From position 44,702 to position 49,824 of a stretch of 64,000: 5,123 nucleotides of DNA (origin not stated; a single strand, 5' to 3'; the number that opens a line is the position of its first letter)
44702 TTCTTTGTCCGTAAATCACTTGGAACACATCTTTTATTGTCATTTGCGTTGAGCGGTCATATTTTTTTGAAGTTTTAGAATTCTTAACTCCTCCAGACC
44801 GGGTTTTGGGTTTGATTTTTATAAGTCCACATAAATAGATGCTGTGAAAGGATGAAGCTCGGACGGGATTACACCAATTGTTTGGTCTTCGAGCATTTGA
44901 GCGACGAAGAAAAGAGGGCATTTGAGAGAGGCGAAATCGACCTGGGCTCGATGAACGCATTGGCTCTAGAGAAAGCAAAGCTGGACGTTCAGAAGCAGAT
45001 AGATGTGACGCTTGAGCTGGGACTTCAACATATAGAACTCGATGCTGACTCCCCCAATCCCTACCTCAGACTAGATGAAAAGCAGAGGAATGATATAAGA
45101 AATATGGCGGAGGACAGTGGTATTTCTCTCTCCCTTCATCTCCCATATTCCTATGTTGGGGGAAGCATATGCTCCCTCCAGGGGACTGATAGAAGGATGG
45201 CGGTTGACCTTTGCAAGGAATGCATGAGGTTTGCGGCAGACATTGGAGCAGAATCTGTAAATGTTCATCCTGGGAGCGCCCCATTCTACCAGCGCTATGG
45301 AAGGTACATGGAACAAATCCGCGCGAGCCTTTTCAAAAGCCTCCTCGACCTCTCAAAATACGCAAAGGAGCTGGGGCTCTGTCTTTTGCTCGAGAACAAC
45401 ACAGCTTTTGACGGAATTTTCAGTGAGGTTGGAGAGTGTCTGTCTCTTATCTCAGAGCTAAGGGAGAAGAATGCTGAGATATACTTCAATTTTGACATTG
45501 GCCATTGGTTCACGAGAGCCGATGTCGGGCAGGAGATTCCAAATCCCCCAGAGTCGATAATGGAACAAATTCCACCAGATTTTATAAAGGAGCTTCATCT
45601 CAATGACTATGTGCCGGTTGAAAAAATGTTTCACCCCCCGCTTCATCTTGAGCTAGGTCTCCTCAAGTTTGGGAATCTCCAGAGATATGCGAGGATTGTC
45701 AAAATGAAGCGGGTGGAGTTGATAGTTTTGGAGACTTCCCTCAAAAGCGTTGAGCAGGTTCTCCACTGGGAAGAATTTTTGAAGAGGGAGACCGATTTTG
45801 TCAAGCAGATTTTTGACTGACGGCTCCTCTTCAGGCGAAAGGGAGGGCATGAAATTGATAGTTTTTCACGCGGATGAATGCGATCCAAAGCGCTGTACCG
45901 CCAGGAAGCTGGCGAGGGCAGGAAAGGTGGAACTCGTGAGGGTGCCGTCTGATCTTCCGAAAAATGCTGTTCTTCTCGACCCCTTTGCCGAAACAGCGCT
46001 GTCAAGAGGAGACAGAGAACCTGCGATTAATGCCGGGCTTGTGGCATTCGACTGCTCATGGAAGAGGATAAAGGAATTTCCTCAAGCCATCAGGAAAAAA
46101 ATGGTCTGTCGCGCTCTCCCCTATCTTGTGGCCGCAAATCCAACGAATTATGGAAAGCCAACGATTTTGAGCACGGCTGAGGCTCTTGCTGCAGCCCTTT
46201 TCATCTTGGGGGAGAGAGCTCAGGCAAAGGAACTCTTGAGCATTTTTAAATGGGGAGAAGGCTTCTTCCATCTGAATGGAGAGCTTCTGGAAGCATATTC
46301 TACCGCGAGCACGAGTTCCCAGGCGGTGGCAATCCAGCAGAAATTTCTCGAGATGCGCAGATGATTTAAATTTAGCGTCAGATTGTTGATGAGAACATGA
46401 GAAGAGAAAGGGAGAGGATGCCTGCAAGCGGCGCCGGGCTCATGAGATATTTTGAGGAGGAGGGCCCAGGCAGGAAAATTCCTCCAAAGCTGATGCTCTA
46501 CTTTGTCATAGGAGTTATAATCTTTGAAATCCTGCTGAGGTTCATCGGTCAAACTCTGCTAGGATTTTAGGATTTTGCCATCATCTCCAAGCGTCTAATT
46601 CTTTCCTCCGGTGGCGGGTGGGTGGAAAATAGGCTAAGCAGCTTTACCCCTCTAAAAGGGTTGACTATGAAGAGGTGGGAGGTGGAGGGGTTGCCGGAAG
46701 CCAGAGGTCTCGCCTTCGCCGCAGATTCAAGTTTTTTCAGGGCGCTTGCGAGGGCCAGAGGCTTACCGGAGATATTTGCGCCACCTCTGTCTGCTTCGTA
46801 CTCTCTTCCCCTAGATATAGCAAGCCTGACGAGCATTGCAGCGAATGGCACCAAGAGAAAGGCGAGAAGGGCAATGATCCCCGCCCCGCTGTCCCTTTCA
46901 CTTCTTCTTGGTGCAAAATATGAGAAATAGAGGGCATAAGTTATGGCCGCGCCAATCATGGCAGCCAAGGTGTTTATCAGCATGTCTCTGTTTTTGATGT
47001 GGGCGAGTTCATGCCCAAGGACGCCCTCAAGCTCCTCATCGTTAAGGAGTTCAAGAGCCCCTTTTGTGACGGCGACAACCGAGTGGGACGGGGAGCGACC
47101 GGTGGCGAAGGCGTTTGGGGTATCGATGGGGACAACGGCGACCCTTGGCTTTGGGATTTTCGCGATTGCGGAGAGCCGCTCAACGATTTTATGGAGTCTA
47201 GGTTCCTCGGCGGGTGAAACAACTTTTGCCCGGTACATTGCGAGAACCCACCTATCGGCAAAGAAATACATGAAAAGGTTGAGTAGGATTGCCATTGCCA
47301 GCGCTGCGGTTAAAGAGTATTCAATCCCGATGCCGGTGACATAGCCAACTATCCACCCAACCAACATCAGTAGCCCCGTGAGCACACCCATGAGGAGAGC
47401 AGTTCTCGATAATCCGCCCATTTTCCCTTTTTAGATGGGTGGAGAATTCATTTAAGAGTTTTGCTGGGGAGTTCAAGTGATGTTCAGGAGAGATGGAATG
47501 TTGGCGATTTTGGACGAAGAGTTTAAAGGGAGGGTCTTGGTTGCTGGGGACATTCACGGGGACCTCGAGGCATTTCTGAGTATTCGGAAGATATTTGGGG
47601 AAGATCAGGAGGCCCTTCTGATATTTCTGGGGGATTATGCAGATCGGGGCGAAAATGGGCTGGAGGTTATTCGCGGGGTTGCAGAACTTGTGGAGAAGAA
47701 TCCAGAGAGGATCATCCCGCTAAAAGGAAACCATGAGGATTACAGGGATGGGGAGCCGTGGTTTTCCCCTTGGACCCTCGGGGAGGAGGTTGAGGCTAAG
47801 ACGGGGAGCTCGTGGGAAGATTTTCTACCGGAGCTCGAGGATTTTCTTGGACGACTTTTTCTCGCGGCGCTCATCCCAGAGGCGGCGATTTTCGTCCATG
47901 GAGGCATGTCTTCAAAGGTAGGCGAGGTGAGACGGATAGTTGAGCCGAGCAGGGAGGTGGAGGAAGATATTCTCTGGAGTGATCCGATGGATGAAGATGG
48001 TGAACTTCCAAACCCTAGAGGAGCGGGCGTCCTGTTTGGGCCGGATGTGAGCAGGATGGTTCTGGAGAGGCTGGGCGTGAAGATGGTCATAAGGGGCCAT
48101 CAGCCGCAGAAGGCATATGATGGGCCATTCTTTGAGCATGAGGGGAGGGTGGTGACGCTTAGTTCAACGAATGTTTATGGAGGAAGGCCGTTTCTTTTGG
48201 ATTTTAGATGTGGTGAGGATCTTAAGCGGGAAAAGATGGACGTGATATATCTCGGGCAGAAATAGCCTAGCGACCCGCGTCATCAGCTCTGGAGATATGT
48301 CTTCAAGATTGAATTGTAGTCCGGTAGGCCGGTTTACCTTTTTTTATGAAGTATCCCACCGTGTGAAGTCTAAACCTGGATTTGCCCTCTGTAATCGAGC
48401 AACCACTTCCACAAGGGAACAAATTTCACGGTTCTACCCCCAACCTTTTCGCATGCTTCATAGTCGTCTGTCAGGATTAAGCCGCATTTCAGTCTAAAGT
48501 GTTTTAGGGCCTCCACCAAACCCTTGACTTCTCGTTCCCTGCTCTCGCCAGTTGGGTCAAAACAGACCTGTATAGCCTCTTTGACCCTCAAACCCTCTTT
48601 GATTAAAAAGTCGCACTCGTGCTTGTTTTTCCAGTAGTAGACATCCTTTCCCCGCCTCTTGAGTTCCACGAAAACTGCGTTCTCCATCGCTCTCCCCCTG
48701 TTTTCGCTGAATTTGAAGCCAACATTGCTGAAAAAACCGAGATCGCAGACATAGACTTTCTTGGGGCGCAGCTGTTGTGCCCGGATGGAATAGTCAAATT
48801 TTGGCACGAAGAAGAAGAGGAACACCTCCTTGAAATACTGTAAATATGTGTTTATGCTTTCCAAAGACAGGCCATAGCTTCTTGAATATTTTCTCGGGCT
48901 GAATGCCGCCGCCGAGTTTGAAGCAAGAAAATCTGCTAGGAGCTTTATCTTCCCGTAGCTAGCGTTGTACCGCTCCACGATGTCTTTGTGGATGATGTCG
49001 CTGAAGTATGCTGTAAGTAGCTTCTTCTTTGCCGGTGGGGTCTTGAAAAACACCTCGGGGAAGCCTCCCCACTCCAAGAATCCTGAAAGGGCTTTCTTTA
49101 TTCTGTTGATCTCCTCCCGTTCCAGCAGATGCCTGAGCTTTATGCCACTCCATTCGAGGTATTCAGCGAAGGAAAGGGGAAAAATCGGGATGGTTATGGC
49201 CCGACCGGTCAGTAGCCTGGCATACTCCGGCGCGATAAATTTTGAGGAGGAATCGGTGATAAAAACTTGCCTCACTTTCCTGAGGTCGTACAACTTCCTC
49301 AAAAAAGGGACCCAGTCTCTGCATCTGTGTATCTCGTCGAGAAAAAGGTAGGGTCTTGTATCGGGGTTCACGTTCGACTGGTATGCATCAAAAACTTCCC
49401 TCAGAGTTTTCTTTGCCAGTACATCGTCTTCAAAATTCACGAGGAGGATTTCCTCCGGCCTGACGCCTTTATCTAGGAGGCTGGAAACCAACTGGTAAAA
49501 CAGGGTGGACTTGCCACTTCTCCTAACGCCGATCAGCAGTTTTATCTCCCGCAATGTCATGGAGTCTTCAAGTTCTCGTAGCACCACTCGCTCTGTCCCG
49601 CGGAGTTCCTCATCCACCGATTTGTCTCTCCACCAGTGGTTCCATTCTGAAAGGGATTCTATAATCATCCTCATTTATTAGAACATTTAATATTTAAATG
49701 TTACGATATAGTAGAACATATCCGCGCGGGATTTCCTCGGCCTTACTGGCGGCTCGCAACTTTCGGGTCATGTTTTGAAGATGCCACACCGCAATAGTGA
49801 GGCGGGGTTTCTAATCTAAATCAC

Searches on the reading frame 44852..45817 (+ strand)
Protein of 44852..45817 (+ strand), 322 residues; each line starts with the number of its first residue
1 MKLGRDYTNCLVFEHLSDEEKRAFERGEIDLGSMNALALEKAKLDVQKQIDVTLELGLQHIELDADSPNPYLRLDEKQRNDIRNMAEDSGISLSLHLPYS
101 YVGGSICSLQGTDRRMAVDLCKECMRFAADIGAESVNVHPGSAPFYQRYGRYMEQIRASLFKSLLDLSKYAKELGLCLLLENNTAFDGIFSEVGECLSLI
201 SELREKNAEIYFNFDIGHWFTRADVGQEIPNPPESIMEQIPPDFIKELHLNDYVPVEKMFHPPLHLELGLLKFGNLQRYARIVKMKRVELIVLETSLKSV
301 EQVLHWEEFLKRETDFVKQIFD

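Call 58: search_protein_families(library=pfam, proteins=[window:44852-45817:+], max_evalue=0.00001)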
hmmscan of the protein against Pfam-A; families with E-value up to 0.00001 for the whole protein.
window:44852-45817:+ (322 aa): 1 family
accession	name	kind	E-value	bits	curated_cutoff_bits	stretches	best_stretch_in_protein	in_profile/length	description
PF01261.30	AP_endonuc_2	-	4.5e-23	82.7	31.1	1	52-269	3-205/249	Xylose isomerase-like TIM barrel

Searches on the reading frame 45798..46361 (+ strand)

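Call 58: search_protein_families(library=pfam, proteins=[window:45798-46361:+], max_evalue=0.00001)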
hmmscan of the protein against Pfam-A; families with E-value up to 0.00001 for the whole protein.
window:45798-46361:+ (188 aa): 2 families
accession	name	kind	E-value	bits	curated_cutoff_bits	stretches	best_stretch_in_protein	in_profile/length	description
PF04034.18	Ribo_biogen_C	-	3.3e-43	146.9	29.9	1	58-184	1-127/127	Ribosome biogenesis protein, C-terminal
PF04068.21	Fer4_RLI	-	1.8e-11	44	23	1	18-50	1-33/35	Possible Fer4-like domain in RNase L inhibitor, RLI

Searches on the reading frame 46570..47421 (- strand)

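Call 58: search_protein_families(library=pfam, proteins=[window:46570-47421:-], max_evalue=0.00001)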
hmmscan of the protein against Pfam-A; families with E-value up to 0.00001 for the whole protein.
window:46570-47421:- (284 aa): 2 families
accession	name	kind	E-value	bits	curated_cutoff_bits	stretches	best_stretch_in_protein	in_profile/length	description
PF01435.24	Peptidase_M48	-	7.9e-38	130.6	20.3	1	70-280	1-184/186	Peptidase family M48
PF05569.17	Peptidase_M56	-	6.9e-07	29.2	31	1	37-156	102-218/296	BlaR1 peptidase M56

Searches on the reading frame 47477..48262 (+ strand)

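Call 58: search_protein_families(library=pfam, proteins=[window:47477-48262:+], max_evalue=0.00001)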
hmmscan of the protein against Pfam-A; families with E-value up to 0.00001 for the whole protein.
window:47477-48262:+ (262 aa): 1 family
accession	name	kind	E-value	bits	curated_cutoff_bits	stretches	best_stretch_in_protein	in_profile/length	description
PF00149.33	Metallophos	-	2.1e-26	94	21.5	1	19-211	2-190/191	Calcineurin-like phosphoesterase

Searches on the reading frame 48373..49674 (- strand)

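Call 59: search_protein_families(library=pfam, proteins=[window:48373-49674:-], max_evalue=0.00001)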
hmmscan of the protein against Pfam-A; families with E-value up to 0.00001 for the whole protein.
window:48373-49674:- (434 aa): 2 families
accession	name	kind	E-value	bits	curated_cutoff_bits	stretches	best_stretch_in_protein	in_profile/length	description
PF13173.12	AAA_14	-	7.6e-32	110.5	27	1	42-173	2-129/129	AAA domain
PF13635.12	DUF4143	-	3e-17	63.3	28.1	1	240-369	13-156/160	Domain of unknown function (DUF4143)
